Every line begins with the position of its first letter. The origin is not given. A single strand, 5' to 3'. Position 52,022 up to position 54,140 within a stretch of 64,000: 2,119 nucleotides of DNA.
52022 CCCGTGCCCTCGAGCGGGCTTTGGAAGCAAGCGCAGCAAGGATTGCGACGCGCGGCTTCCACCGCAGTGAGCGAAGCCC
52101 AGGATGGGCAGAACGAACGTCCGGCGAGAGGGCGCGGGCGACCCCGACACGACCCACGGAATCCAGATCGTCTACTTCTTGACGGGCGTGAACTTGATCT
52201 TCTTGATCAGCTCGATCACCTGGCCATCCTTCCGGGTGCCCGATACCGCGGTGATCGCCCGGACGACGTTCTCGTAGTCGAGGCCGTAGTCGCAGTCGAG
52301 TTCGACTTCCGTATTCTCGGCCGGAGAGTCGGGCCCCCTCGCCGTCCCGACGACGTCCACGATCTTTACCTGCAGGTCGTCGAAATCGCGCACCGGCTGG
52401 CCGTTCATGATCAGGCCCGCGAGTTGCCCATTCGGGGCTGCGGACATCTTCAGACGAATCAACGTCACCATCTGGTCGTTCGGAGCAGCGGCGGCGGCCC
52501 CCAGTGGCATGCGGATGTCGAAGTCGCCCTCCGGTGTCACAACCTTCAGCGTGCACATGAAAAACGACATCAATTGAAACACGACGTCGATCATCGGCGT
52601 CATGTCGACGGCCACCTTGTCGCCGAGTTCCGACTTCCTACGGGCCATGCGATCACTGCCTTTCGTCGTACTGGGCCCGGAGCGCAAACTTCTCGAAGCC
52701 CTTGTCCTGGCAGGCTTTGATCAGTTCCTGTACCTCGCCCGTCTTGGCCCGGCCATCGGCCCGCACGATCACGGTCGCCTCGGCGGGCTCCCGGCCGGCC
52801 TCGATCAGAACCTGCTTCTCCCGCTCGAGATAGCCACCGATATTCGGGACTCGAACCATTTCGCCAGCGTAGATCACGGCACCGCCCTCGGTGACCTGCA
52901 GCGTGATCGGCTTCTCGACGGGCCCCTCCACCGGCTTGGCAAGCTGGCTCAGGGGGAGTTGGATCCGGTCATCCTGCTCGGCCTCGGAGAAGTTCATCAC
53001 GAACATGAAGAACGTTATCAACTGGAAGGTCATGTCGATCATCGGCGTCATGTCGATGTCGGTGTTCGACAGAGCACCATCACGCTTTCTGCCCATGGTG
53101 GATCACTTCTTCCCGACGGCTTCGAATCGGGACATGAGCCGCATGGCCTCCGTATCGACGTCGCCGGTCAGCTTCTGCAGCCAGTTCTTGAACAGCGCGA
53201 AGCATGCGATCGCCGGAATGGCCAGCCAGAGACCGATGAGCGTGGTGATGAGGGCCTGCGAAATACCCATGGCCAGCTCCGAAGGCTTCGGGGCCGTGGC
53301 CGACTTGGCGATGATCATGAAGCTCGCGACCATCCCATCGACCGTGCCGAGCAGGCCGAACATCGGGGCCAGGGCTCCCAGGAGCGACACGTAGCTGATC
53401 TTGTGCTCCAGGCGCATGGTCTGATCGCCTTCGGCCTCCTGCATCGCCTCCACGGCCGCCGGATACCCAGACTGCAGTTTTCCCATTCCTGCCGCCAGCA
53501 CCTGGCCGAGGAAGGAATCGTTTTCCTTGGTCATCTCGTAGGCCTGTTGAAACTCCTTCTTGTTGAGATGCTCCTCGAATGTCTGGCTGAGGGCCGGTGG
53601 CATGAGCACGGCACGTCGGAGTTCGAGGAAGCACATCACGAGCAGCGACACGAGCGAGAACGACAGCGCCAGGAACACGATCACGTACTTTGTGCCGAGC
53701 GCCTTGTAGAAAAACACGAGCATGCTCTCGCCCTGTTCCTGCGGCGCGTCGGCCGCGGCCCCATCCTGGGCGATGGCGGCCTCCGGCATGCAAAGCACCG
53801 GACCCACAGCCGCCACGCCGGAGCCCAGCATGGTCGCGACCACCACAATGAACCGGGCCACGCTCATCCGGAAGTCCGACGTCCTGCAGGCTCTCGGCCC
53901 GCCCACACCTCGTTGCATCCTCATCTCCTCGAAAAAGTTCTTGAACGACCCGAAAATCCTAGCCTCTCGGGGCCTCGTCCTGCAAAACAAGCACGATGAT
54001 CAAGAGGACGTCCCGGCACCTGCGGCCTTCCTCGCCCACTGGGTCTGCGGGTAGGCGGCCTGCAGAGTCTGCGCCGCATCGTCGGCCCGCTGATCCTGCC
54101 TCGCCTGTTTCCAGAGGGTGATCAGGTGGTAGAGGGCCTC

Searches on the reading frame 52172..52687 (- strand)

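Call 79: search_protein_families(library=pfam, proteins=[window:52172-52687:-], max_evalue=0.00001)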
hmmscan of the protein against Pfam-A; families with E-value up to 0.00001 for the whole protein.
window:52172-52687:- (171 aa): 1 family
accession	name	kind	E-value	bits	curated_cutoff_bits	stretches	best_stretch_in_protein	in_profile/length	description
PF02472.21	ExbD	-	1e-13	51.9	25.4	1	25-149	6-114/128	Biopolymer transport protein ExbD/TolR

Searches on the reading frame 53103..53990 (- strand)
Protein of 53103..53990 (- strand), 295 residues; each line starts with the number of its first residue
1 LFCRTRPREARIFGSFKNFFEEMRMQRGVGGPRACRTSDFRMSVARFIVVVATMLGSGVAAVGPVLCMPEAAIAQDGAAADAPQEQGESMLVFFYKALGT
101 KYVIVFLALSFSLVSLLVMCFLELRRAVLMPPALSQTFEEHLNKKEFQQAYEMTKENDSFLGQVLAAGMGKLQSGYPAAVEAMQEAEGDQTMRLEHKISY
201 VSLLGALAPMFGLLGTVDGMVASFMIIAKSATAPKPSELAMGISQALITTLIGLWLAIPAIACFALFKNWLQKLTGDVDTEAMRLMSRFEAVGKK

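Call 79: search_protein_families(library=pfam, proteins=[window:53103-53990:-], max_evalue=0.00001)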
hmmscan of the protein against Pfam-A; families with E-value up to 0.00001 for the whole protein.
window:53103-53990:- (295 aa): 1 family
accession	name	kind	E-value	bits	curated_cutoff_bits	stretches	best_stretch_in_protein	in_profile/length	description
PF01618.21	MotA_ExbB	-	6e-24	84.7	22.9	1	160-277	5-124/127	MotA/TolQ/ExbB proton channel family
